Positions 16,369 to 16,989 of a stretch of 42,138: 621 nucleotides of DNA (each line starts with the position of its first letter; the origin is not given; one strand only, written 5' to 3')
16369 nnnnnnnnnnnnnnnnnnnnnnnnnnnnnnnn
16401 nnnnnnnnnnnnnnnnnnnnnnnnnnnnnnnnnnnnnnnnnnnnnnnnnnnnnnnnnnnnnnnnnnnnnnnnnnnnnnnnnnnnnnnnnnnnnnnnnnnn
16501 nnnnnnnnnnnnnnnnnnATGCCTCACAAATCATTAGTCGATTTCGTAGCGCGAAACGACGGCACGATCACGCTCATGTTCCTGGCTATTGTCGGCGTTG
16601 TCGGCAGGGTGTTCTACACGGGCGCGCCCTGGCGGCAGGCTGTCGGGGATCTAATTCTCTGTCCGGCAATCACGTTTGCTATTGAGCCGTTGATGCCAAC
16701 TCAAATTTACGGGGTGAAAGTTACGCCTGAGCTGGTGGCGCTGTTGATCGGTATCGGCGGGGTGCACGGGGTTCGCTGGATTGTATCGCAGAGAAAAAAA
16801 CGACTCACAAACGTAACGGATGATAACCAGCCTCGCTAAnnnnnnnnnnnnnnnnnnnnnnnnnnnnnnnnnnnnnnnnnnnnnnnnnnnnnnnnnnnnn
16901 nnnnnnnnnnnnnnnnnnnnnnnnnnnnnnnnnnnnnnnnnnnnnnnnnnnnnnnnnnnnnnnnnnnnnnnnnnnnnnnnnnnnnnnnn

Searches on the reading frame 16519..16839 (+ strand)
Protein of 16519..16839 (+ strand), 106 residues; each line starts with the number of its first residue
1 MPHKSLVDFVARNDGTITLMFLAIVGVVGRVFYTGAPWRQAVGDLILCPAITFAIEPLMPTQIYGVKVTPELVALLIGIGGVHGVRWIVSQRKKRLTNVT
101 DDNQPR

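Call 3: search_protein_families(library=pfam, proteins=[window:16519-16839:+], max_evalue=1)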
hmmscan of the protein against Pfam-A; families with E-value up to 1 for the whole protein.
window:16519-16839:+ (106 aa): 1 family
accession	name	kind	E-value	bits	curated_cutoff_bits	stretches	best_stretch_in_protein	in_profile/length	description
PF05106.17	Phage_holin_3_1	-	1.4e-05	25.8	23.8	1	6-91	10-94/99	Phage holin family (Lysis protein S)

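Call 4: search_protein_families(library=phrogs, proteins=[window:16519-16839:+], max_evalue=1)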
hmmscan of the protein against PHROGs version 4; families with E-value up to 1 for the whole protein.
window:16519-16839:+ (106 aa): 2 families
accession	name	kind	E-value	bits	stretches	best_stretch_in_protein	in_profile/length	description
phrog_126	-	lysis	2.1e-08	35.1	1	4-103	13-111/114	holin/anti-holin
phrog_20669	-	unknown function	0.38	11.5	1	56-91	69-105/162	-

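Call 73: search_protein_families(library=ncbifam, proteins=[window:16519-16839:+], max_evalue=1)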
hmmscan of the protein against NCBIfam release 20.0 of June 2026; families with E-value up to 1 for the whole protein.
window:16519-16839:+ (106 aa): 2 families
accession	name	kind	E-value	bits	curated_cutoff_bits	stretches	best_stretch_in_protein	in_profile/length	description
TIGR01594.1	holin_lambda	equivalog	1.6e-05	25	55.05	1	17-97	24-103/107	phage holin, lambda family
NF010474.0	PRK13899.1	equivalog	0.075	13.6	74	1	46-96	20-69/97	type IV secretion system protein VirB3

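Call 113: search_dna_similar(query=window:16519-16836:+, collection=phages, mode=protein, max_rows=25, max_evalue=0.00001)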
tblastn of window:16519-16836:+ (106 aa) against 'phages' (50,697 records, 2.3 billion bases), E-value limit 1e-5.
No match.
